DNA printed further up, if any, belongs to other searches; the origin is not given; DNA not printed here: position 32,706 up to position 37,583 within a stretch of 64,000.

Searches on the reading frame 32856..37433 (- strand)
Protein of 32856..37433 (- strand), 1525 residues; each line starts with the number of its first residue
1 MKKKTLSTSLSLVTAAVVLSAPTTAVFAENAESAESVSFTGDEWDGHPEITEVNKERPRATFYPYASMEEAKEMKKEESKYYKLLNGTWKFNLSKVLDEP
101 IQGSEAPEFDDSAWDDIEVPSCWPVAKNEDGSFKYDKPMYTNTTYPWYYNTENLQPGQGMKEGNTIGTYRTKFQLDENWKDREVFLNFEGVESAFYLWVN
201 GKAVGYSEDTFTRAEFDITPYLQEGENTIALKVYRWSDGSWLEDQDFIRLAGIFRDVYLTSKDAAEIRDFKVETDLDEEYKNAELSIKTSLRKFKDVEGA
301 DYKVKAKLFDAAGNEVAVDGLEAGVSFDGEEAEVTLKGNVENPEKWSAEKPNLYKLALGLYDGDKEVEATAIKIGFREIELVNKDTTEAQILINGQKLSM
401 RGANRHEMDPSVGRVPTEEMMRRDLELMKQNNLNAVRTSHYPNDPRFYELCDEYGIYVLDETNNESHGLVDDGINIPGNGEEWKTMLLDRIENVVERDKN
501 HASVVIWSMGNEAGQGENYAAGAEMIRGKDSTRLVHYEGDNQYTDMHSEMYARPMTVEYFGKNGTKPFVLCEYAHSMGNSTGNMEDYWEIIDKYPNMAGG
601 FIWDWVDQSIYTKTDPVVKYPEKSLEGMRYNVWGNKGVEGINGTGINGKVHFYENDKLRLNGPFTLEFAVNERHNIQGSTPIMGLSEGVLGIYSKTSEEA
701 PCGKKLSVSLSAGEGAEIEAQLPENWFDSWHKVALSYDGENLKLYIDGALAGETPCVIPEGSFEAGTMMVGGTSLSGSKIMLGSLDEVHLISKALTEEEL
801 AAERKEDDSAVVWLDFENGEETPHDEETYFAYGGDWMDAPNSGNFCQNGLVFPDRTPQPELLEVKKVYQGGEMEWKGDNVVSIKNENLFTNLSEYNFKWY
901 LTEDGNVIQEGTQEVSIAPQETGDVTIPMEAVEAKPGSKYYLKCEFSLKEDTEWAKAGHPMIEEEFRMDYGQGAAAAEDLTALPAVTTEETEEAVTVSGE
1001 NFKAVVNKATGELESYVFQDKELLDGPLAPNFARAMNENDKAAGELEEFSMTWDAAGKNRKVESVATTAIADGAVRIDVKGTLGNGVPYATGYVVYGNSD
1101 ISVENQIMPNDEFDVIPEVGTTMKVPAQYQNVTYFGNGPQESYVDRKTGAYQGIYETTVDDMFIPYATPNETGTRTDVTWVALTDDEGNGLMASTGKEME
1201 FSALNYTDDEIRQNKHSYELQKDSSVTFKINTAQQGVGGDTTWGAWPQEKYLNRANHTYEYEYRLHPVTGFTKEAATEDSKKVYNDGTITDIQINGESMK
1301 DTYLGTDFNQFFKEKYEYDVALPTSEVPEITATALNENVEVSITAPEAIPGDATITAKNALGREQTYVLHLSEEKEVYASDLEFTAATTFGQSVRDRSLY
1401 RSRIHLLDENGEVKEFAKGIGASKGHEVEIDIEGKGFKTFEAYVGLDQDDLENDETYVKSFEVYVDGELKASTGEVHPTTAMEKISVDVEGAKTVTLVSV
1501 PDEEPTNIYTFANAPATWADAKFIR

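Call 54: search_protein_families(library=pfam, proteins=[window:32856-37433:-], max_evalue=0.00001)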
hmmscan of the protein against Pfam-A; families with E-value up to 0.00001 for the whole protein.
window:32856-37433:- (1525 aa): 8 families
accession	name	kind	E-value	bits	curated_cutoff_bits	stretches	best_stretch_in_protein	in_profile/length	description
PF02836.23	Glyco_hydro_2_C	-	7.5e-92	308.1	21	2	387-618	4-255/302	Glycosyl hydrolases family 2, TIM barrel domain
PF02929.23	Bgal_small_N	-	1.8e-67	228.1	25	1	998-1265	1-248/248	Beta galactosidase small chain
PF02837.24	Glyco_hydro_2_N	-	1.7e-37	129.4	28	1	84-261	3-167/169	Glycosyl hydrolases family 2, sugar binding domain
PF16353.11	LacZ_4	-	2.1e-26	92.4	27.3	1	881-968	1-86/87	Beta-galactosidase, domain 4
PF08305.17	NPCBM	-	4.6e-22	78.9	23.9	1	1375-1523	1-136/137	NPCBM/NEW2 domain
PF00703.27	Glyco_hydro_2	-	8.5e-18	65.6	23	1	266-377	2-109/109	Glycosyl hydrolases family 2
PF13385.13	Laminin_G_3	-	4.1e-14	53.4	27.6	1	656-801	12-151/151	Concanavalin A-like lectin/glucanases superfamily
PF22666.2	Glyco_hydro_2_N2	-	1.8e-11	44.8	27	1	168-234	51-118/167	Glycosyl hydrolase 2 galactose-binding domain-like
